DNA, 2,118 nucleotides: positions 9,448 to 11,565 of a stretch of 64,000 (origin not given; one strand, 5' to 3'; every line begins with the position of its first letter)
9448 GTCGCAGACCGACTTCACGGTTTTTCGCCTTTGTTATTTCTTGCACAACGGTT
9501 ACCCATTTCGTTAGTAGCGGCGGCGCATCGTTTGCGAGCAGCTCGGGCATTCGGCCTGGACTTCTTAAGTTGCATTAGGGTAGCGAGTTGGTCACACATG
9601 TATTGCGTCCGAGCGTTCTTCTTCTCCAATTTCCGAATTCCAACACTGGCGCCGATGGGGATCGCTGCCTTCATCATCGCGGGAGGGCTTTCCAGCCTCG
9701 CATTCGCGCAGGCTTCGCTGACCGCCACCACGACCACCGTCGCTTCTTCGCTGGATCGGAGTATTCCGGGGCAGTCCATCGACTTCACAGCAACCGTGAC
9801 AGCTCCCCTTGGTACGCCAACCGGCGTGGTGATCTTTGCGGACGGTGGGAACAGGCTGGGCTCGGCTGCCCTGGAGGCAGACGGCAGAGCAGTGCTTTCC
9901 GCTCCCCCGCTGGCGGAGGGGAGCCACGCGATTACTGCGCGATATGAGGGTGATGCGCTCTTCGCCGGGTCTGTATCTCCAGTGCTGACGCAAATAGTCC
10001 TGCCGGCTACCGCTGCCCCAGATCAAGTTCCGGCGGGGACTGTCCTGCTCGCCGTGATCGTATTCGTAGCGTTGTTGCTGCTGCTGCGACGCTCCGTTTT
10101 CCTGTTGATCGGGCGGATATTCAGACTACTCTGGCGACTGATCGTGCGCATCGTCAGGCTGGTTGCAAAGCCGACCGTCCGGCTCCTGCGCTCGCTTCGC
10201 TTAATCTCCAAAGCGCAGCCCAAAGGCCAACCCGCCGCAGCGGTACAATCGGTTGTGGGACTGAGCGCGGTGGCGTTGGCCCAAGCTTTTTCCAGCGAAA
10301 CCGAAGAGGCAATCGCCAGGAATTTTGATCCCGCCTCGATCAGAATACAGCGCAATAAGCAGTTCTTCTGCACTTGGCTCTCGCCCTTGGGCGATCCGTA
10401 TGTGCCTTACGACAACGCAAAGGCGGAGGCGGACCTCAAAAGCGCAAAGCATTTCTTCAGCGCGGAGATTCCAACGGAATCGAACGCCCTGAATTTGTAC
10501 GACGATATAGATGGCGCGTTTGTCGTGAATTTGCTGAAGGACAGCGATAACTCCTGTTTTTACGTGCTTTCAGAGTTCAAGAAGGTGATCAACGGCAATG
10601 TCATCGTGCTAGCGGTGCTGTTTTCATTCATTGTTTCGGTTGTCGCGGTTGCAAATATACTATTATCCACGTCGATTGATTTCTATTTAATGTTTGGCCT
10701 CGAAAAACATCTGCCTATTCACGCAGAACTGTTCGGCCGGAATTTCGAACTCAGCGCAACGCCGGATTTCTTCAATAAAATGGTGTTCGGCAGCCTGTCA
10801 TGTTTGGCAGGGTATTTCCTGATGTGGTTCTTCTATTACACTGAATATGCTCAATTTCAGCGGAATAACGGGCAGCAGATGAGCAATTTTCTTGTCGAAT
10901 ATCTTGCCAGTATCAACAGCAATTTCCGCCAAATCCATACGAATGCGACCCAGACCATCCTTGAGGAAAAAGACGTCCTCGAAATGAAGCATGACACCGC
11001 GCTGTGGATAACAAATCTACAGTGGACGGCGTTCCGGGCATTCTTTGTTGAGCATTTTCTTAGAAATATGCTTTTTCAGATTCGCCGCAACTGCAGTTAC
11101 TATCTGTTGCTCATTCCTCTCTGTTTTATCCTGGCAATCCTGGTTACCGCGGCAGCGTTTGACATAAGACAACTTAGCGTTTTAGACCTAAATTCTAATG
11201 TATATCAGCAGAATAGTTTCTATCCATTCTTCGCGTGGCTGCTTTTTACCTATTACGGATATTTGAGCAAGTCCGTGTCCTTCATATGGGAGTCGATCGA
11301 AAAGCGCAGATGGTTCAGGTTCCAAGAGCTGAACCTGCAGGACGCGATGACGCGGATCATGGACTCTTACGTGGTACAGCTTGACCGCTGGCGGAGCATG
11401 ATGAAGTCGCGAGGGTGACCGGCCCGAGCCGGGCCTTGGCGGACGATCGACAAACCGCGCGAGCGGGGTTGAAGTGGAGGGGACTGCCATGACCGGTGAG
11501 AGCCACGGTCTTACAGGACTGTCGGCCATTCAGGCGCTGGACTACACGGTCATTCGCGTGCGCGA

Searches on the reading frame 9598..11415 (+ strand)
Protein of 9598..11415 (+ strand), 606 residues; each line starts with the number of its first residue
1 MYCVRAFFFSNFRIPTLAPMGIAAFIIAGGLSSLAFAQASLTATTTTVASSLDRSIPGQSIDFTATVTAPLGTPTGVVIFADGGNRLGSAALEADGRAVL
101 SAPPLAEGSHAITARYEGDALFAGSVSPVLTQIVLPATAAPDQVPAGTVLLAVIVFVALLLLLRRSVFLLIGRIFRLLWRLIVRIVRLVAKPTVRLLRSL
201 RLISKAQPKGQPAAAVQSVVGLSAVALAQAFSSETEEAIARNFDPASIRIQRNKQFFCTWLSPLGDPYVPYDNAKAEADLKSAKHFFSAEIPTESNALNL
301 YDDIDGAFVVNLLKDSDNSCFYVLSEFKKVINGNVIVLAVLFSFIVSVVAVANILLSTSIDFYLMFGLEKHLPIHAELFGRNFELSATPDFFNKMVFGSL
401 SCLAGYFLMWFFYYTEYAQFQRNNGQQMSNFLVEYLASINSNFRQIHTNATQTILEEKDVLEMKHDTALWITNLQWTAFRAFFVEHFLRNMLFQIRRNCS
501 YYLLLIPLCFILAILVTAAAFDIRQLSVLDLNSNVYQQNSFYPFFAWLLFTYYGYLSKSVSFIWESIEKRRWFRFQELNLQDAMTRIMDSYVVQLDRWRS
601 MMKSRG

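Call 3: search_protein_families(library=pfam, proteins=[window:9655-11415:+], max_evalue=1)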
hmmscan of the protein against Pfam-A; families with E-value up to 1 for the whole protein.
window:9655-11415:+ (587 aa): 3 families
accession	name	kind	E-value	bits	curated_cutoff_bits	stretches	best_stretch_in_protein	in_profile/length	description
PF16640.11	Big_3_5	-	4.5e-19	69.2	35.5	1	36-114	8-86/88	Bacterial Ig-like domain (group 3)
PF07786.18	HGSNAT_cat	-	0.0037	17.3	22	1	477-541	119-183/222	Heparan-alpha-glucosaminide N-acetyltransferase, catalytic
PF19077.6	Big_13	-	0.18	12.8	27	1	53-101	38-87/102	Bacterial Ig-like domain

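Call 4: search_protein_families(library=padloc, proteins=[window:9655-11415:+], max_evalue=1)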
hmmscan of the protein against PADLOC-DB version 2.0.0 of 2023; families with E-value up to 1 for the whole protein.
window:9655-11415:+ (587 aa): 0 families

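Call 11: find_related_loci(query=A1, collection=genome_contigs, flank=10000)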
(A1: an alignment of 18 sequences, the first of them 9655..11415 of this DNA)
Query A1 (587 aa) in genome_contigs; peptide patterns used: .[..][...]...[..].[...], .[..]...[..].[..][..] (x = any residue, [..] = any of these).
62 stretches matched a pattern; 11 encode a relative of the query (tblastn E <= 1e-3); 11 distinct loci.
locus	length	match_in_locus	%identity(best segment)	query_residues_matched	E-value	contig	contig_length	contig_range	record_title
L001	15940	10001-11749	66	6-587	0e+0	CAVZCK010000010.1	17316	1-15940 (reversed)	MAG: uncultured Alphaproteobacteria bacterium isolate MFD00822.bin.2.84 genome assembly, contig: contig_132430, whole ge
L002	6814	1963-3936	47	3-584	1e-141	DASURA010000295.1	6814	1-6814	MAG TPA_asm: Hyphomicrobiaceae bacterium isolate SMAG_U1695 k141_64722, whole genome shotgun sequence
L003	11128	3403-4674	52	157-587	9e-139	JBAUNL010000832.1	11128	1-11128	MAG: Rhodomicrobium sp. isolate MFD04782_ilm_asm_bin11 k127_268631, whole genome shotgun sequence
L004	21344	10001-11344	48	156-587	4e-133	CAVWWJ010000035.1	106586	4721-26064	MAG: uncultured Alphaproteobacteria bacterium isolate MFD00962.bin.2.125 genome assembly, contig: contig_69812, whole ge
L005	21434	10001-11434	41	92-585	4e-117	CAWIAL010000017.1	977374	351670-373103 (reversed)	MAG: uncultured Alphaproteobacteria bacterium isolate MFD01223.bin.1.110 genome assembly, contig: contig_4703, whole gen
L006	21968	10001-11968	40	11-581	9e-107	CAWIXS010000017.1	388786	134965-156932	MAG: uncultured Alphaproteobacteria bacterium isolate MFD05674.bin.1.102 genome assembly, contig: contig_13289, whole ge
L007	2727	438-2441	37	19-587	8e-99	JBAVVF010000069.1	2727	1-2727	MAG: Anaerolineales bacterium isolate MFD01609_ilm_asm_bin14 k127_1954, whole genome shotgun sequence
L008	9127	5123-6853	32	37-581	1e-69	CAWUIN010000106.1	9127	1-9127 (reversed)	MAG: uncultured Hyphomicrobiaceae bacterium isolate SRR17458630_binner13_5_1705322957 genome assembly, contig: ERZ218540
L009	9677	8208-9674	45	12-316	4e-62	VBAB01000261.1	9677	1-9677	MAG: Alphaproteobacteria bacterium isolate AP_23 14_0903_02_30cm_scaffold_26447, whole genome shotgun sequence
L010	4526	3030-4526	36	19-412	1e-51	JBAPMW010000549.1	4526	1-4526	MAG: Hyphomicrobiaceae bacterium isolate MFD02318_ilm_asm_bin1 k127_167269, whole genome shotgun sequence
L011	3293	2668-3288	41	104-299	3e-32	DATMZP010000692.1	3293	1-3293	MAG TPA_asm: Hyphomicrobiaceae bacterium isolate SMAG_U11138 k141_964524, whole genome shotgun sequence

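Call 20: find_encoding_contigs(protein=window:9655-11415:+, flank=6000, max_places=3)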
Protein window:9655-11415:+ (587 aa): no gene with exactly this product is on record in the collection.

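Call 24: search_solved_structures(query=A2, max_evalue=10, show_alignments=2)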
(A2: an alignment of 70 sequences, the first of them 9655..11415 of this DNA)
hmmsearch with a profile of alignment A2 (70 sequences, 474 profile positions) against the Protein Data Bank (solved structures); distinct sequences matched with E-value up to 10: 2.
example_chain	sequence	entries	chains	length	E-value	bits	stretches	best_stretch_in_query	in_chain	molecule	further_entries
7t8o_A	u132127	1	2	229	1.1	11.5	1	53-120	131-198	Lmo0753 protein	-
4ep7_A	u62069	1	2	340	2.2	10.4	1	230-282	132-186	Poly(A) RNA polymerase protein cid1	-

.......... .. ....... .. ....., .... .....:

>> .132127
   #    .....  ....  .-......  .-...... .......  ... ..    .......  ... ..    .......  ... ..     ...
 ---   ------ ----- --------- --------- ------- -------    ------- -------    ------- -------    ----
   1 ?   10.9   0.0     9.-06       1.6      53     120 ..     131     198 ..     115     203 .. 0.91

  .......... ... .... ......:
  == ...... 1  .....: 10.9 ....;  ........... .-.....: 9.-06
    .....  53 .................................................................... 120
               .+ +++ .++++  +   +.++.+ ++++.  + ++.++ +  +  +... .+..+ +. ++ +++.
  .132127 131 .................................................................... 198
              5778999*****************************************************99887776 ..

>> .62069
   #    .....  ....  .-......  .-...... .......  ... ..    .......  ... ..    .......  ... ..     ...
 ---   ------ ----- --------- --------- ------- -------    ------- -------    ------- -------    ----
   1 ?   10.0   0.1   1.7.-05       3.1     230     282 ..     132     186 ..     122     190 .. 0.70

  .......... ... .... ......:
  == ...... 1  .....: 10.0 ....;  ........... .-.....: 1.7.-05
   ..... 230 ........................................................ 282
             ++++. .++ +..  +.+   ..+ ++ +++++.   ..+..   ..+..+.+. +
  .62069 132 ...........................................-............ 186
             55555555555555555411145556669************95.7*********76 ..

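Call 25: search_protein_families(library=ncbifam, proteins=[window:9655-11415:+], max_evalue=1)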
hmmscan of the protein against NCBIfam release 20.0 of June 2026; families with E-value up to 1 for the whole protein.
window:9655-11415:+ (587 aa): 0 families

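Call 28: predict_structure(alignment_id=A2)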
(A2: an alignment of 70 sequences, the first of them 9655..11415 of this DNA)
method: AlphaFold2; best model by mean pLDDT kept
length: 587 residues; sequences in the alignment: 70
mean_pLDDT: 85.5   pTM: 0.72
mean pLDDT of the five models: 85.5, 83.7, 82.7, 82.7, 80.2
residues with pLDDT >= 90: 333; 70-90: 180; 50-70: 36; < 50: 38
segments of 3 or more residues with pLDDT < 50: 1-19, 192-210
pLDDT, mean of each block of 10 residues (from residue 1): 37 40 92 90 96 94 96 97 93 96 95 82 77 94 82 85 90 85 69 47 46 76 90 92 90 92 90 78 87 92 95 95 97 91 87 64 65 90 96 95 94 93 94 86 90 94 94 92 93 94 85 78 91 93 85 82 91 88 81
secondary structure, 60 per line:
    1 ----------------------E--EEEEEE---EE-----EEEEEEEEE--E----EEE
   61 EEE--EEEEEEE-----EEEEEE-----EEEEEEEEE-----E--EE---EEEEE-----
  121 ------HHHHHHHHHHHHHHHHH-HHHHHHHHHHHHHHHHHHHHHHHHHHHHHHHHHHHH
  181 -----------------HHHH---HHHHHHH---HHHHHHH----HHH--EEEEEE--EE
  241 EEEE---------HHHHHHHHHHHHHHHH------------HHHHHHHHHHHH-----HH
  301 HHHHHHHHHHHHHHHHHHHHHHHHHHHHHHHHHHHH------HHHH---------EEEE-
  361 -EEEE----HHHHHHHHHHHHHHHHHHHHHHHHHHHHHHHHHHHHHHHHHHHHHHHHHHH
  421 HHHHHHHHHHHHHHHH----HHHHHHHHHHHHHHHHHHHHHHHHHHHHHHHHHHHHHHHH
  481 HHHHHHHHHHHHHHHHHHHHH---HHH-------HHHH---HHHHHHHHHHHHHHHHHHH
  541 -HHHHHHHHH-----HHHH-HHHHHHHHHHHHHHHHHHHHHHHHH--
elements in order: E26-31 E42-50 E58-63 E66-72 E78-83 E89-97 E111-115 H127-143 H145-180 H198-201 H205-211 H215-221 E231-236 E239-244 H254-269 H282-293 H299-336 H343-346 E356-359 E362-365 H370-436 H441-501 H515-518 H522-540 H542-550 H556-559 H561-585

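Call 37: search_protein_representatives(alignment_id=A2)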
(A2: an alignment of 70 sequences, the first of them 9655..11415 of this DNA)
Query: 70 sequences, 474 profile positions. Proteins with E-value up to 0.001 (for the whole library): 183; up to 1e-10: 170; up to 1e-30: 102. The best 150 are listed.
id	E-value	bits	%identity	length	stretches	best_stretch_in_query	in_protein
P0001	1.0e-217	740.3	-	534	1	11-473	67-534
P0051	3.9e-210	715.3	-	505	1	15-473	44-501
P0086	3.4e-208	709.0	-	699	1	13-473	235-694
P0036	3.0e-206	702.5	-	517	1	7-473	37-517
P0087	3.8e-190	649.4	-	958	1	13-473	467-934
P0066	4.2e-187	639.4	-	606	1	11-473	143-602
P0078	4.7e-177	606.3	-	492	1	14-472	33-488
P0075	3.7e-173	593.4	-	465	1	14-473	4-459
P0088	7.4e-164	562.7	-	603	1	11-472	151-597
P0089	1.5e-161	555.2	-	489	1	14-472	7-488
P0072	7.9e-161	552.7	-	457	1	15-472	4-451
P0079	1.1e-160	552.2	-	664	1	10-471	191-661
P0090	2.2e-155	534.8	-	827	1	16-470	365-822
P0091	1.4e-154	532.2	-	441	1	20-472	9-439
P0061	5.2e-142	490.7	-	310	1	163-472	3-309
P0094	3.8e-114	398.8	-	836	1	19-381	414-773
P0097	1.0e-108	380.9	-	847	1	22-468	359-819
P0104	4.3e-95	336.0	-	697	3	255-471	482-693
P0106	3.4e-92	326.4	-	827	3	244-470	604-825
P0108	1.1e-90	321.4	-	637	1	13-468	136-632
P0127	9.1e-61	222.8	-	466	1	35-470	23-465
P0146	3.3e-48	181.4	-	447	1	22-465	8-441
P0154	6.4e-44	167.2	-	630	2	138-472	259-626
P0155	1.3e-43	166.3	-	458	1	16-470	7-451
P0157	2.8e-41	158.6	-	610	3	185-378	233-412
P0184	1.0e-27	113.8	-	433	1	42-461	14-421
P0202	7.2e-22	94.5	-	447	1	40-472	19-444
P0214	1.6e-17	80.2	-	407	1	62-467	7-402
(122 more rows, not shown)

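Call 38: search_protein_families(library=pfam, proteins=[P0087, P0090, P0094, P0097, P0106, P0104, P0086, P0154, P0157, P0108], max_evalue=0.01)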
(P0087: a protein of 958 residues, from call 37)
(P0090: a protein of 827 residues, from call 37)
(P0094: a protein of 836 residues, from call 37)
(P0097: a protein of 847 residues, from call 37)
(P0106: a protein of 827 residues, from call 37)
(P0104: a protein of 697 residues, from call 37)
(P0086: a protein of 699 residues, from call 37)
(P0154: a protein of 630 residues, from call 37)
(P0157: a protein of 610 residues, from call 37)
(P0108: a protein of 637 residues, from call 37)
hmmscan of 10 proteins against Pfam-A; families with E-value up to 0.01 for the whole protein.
P0087 (958 aa): 2 families
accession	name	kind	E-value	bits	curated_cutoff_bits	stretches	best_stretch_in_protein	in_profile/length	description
PF16640.11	Big_3_5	-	7.8e-53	177.5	35.5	3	280-365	2-87/88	Bacterial Ig-like domain (group 3)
PF25564.1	DUF7933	-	2.9e-12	47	26.5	1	47-161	1-111/123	Domain of unknown function (DUF7933)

P0090 (827 aa): 2 families
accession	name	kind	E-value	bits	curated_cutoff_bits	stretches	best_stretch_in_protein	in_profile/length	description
PF16640.11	Big_3_5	-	2e-31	108.8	35.5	2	172-258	2-85/88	Bacterial Ig-like domain (group 3)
PF25564.1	DUF7933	-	2.1e-21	76.6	26.5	1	38-160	1-121/123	Domain of unknown function (DUF7933)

P0094 (836 aa): 2 families
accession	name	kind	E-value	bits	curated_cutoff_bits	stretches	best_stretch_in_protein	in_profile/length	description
PF16640.11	Big_3_5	-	3.6e-46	156.1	35.5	3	223-307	4-88/88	Bacterial Ig-like domain (group 3)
PF25564.1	DUF7933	-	1.2e-11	45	26.5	1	2-107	15-115/123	Domain of unknown function (DUF7933)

P0097 (847 aa): 2 families
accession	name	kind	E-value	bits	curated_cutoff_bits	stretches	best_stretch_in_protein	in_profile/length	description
PF16640.11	Big_3_5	-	4.7e-33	114.1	35.5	2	259-339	2-83/88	Bacterial Ig-like domain (group 3)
PF25564.1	DUF7933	-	3.3e-13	50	26.5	1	29-137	1-107/123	Domain of unknown function (DUF7933)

P0106 (827 aa): 0 families

P0104 (697 aa): 0 families

P0086 (699 aa): 2 families
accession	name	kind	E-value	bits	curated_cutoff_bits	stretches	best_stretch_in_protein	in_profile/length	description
PF16640.11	Big_3_5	-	3.2e-46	156.2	35.5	2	145-228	1-84/88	Bacterial Ig-like domain (group 3)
PF17957.7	Big_7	-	0.00076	20.5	24.1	0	142-211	2-70/70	Bacterial Ig domain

P0154 (630 aa): 0 families

P0157 (610 aa): 0 families

P0108 (637 aa): 1 family
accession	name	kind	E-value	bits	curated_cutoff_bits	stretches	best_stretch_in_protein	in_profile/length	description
PF16640.11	Big_3_5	-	1e-18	68.1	35.5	1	51-134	5-87/88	Bacterial Ig-like domain (group 3)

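Call 56: list_cluster_members(proteins=[P0127, P0146, P0155, P0184, P0202, P0214, P0106, P0154, P0087, P0001])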
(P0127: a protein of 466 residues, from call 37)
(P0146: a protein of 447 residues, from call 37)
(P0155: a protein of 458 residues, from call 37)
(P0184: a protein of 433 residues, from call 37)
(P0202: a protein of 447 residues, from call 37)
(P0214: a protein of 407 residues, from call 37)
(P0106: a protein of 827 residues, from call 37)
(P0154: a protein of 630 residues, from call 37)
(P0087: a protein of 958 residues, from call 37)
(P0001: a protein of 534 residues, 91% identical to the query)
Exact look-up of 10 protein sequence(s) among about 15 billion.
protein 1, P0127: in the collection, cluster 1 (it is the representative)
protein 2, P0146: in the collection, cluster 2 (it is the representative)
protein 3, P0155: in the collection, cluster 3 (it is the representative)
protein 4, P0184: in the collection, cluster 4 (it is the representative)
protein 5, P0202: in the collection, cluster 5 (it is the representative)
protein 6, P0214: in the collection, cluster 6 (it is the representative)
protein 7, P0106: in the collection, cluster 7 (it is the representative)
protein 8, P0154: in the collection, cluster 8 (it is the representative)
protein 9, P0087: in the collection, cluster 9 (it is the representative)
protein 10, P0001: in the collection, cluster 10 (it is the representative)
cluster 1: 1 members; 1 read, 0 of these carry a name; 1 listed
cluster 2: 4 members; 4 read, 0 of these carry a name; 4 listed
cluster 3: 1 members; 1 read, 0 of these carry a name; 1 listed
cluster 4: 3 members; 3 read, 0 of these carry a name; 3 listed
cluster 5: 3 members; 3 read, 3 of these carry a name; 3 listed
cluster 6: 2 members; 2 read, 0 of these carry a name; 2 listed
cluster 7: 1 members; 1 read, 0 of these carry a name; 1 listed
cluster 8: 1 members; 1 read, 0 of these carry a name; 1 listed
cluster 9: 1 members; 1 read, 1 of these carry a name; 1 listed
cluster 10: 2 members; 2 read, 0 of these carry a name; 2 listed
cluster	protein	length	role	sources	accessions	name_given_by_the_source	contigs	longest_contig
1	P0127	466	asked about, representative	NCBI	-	-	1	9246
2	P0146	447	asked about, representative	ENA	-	-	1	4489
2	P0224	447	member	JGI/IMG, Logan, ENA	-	-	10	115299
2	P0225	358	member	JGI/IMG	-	-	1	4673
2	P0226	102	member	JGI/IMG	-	-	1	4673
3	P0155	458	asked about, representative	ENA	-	-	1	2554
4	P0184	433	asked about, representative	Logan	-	-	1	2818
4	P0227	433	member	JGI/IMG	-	-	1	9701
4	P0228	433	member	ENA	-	-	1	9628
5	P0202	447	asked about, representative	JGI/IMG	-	hypothetical protein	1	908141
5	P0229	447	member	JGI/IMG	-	hypothetical protein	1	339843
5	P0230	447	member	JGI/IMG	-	hypothetical protein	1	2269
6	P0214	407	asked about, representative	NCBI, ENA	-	-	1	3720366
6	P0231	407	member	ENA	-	-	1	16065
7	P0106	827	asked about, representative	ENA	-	-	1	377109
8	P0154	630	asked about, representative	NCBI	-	-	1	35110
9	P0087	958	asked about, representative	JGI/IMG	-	Big-like domain-containing protein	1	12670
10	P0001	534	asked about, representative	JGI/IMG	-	-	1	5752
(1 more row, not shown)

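Call 57: find_encoding_contigs(protein=P0214, flank=6000, max_places=2)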
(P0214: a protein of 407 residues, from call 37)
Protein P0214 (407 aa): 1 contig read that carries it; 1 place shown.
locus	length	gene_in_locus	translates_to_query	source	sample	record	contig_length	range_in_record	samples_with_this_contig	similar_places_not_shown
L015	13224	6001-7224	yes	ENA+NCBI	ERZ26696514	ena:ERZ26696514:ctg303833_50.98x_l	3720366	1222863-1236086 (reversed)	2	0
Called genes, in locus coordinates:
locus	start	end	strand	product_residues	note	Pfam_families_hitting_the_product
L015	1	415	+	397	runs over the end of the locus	PF00162:PGK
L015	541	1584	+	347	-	PF00274:Glycolytic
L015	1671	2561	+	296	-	PF05721:PhyH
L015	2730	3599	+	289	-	PF05019:Coq4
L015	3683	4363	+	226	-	PF02581:TMP-TENI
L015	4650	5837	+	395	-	PF08238:Sel1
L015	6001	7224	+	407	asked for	-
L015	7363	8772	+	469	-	-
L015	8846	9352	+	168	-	PF02075:RuvC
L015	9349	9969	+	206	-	PF01330:RuvA_N, PF14520:HHH_5, PF07499:RuvA_C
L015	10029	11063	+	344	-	PF06068:TIP49 (faint), PF05496:RuvB_N, PF01078:Mg_chelatase (faint), PF00004:AAA, PF07728:AAA_5 (weak), PF17864:AAA_lid_4, PF05491:WHD_RuvB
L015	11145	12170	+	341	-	PF10973:DUF2799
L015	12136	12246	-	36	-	-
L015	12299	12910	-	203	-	PF13472:Lipase_GDSL_2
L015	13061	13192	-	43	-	-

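Call 68: find_related_loci(query=A1, collection=viral_contigs, flank=5000)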
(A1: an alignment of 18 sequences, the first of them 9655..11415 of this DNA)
Query A1 (587 aa) in viral_contigs; peptide patterns used: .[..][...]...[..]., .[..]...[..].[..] (x = any residue, [..] = any of these).
26 stretches matched a pattern, but none encodes a relative of the query by tblastn (E <= 1e-3).
